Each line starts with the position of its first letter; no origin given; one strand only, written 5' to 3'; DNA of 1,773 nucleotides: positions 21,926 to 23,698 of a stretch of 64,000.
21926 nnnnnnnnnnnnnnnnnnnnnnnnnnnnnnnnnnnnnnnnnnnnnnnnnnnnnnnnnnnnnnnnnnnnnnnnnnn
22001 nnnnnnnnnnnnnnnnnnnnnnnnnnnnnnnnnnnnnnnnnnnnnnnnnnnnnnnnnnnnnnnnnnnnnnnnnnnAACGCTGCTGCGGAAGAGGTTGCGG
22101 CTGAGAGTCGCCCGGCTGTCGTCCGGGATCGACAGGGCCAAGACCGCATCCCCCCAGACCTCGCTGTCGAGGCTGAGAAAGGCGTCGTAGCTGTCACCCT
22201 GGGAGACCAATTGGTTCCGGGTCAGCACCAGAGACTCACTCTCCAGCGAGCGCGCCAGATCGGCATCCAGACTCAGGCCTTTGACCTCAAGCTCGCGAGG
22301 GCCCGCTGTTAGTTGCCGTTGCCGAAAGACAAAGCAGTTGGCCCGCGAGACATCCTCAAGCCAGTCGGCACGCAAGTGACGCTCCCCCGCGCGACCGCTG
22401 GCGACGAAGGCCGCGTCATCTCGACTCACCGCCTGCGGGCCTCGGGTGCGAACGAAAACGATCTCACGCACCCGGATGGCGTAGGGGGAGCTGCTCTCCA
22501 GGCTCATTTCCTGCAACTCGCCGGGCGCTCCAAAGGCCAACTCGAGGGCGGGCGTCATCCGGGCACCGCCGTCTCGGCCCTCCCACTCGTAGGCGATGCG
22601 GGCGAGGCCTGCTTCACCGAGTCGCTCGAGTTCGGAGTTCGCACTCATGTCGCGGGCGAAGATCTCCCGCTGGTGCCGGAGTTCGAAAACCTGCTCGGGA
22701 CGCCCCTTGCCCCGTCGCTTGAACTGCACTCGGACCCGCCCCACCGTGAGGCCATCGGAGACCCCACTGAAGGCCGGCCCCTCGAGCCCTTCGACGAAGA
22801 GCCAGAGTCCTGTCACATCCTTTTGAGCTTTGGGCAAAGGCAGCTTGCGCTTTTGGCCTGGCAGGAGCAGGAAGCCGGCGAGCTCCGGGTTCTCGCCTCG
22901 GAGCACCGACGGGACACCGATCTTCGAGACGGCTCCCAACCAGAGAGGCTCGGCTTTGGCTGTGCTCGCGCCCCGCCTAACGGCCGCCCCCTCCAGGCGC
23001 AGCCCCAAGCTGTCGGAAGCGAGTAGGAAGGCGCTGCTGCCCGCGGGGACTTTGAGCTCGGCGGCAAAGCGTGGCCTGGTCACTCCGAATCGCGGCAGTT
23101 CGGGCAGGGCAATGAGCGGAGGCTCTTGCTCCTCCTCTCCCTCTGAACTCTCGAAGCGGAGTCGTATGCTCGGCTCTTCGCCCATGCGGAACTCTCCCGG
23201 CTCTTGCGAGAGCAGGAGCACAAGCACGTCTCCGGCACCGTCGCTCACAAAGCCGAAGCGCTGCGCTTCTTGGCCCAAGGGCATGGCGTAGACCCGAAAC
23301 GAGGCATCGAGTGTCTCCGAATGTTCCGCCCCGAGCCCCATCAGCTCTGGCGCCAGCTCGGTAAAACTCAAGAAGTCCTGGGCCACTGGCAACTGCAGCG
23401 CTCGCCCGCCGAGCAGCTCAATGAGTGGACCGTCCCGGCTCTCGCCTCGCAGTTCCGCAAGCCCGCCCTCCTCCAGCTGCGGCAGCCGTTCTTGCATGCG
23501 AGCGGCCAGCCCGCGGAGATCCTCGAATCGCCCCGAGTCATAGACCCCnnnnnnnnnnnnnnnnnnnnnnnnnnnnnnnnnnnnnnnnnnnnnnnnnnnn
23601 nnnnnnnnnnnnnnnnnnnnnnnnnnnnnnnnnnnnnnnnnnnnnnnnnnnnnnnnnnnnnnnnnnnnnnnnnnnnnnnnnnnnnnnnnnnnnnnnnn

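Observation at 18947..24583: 1878-aa, ~6-TM sigma-54 enhancer-binding protein with three predicted extracytoplasmic modules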

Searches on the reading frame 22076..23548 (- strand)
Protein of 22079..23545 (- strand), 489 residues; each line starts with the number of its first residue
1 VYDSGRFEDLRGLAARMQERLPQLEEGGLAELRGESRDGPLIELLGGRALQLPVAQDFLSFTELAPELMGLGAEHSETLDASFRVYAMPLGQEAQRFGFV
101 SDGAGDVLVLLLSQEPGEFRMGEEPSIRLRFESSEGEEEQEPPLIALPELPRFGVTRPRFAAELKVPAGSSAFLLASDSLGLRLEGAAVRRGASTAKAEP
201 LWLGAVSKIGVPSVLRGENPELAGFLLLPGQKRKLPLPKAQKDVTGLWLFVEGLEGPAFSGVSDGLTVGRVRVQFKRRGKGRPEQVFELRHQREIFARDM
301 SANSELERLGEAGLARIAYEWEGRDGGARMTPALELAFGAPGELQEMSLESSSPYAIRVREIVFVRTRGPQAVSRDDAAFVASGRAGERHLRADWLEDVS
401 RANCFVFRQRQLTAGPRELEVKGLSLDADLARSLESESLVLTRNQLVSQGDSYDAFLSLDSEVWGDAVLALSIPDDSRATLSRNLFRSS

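Call 31: search_protein_families(library=pfam, proteins=[window:22079-23545:-], max_evalue=1)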
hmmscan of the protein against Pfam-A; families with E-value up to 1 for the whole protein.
window:22079-23545:- (489 aa): 1 family
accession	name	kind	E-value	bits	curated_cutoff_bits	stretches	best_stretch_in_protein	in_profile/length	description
PF12535.13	Nudix_N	-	0.094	12.9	27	1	1-20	24-43/56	Hydrolase of X-linked nucleoside diphosphate N terminal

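Call 68: predict_structure(alignment_id=A8)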
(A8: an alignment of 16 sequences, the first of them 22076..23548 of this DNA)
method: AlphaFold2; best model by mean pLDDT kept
length: 491 residues; sequences in the alignment: 16
mean_pLDDT: 87.3   pTM: 0.74
mean pLDDT of the five models: 87.3, 85.8, 85.8, 85.7, 85.1
residues with pLDDT >= 90: 273; 70-90: 171; 50-70: 42; < 50: 5
segments of 3 or more residues with pLDDT < 50: none
pLDDT, mean of each block of 10 residues (from residue 1): 92 93 83 82 90 82 92 89 92 92 75 84 80 90 87 65 91 93 93 79 92 93 95 91 90 97 97 84 81 96 92 83 94 93 89 98 88 54 76 88 91 83 78 91 87 92 85 90 87 84
secondary structure, 60 per line:
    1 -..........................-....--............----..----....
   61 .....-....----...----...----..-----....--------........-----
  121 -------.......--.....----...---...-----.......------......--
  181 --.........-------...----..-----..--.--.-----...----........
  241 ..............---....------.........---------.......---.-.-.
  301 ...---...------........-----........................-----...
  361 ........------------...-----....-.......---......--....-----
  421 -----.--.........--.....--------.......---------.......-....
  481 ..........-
elements in order: H2-27 H29-32 H35-46 E57-61 H62-65 H67-70 E75-77 E82-84 E96-99 E108-115 E128-134 E137-141 E146-148 E160-166 E173-178 E183-191 E199-201 E226-228 E233-254 H258-261 E268-276 E286-292 E316-323 E329-352 E358-368 E381-383 E389-392 H394-400 E404-409 E412-415 H429-437 E440-444 E453-459 E469-475 H477-490

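Call 94: fold_search(model_id=the predicted structure, library=pdb)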
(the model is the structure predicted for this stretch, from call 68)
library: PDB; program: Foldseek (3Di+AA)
matches with E <= 10: 1735; with E <= 0.001: 2
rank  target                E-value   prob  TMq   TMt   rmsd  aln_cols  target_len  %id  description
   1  1pgs                  6.1e-04  0.90  0.19  0.26  15.8       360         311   10  THE THREE-DIMENSIONAL STRUCTURE OF PNGASE F, A GLYCOSYLASPARAGINASE FROM FLAVOBACTERIUM MENINGOSEPTICUM (released 1995-01-26)
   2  9h4p_BD               8.4e-04  0.60  0.15  0.08  18.9       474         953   10  Tail of full Haloferax tailed virus 1 (released 2025-08-27)
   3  1mkf_A                1.0e-03  0.57  0.14  0.17  18.3       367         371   11  VIRAL CHEMOKINE BINDING PROTEIN M3 FROM MURINE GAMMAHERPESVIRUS 68 (released 2002-11-13)
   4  8ic8_A                1.2e-03  0.75  0.15  0.18  16.4       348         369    8  Exo-alpha-D-arabinofuranosidase from Microbacterium arabinogalactanolyticum (released 2023-08-16)
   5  8ic8_H                1.4e-03  0.72  0.15  0.19  16.2       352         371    8  Exo-alpha-D-arabinofuranosidase from Microbacterium arabinogalactanolyticum (released 2023-08-16)
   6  3s0m                  2.0e-03  0.28  0.11  0.13  20.6       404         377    8  A Structural Element that Modulates Proton-Coupled Electron Transfer in Oxalate Decarboxylase (released 2012-04-25)
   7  7vrp_C                2.1e-03  0.23  0.13  0.14  22.4       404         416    7  Structure of infectious bursal disease virus Gx strain (released 2022-03-30)
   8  3pms                  2.8e-03  0.60  0.18  0.24  16.1       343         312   12  Recombinant peptide: N-glycanase F (PNGase F) (released 2011-01-26)
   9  2df7_F                2.8e-03  0.06  0.08  0.09  23.9       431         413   10  Crystal structure of infectious bursal disease virus VP2 subviral particle (released 2006-06-27)
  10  8hhe_A                2.9e-03  0.75  0.20  0.16  18.3       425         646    9  Crystal structure of Cry5B from Bacillus thuringiensis at 4.5 A resolution (released 2022-12-07)
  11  4d8m                  3.1e-03  0.69  0.18  0.16  20.8       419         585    9  Crystal structure of Bacillus thuringiensis Cry5B nematocidal toxin (released 2012-12-19)
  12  7v1v_B                3.1e-03  0.35  0.16  0.18  26.6       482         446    8  Difructose dianhydride I synthase/hydrolase (alphaFFase1) from Bifidobacterium dentium, ligand-free form (released 2021-11-03)
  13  7v1v_A                3.3e-03  0.35  0.17  0.18  26.7       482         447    9  Difructose dianhydride I synthase/hydrolase (alphaFFase1) from Bifidobacterium dentium, ligand-free form (released 2021-11-03)
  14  2bbd_A                3.7e-03  0.54  0.15  0.21  16.0       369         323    8  Crystal Structure of the STIV MCP (released 2005-12-06)
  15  4zmh_B                4.1e-03  0.28  0.12  0.07  18.3       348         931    9  Crystal structure of a five-domain GH115 alpha-Glucuronidase from the Marine Bacterium Saccharophagus degradans 2-40T (released 2016-05-04)
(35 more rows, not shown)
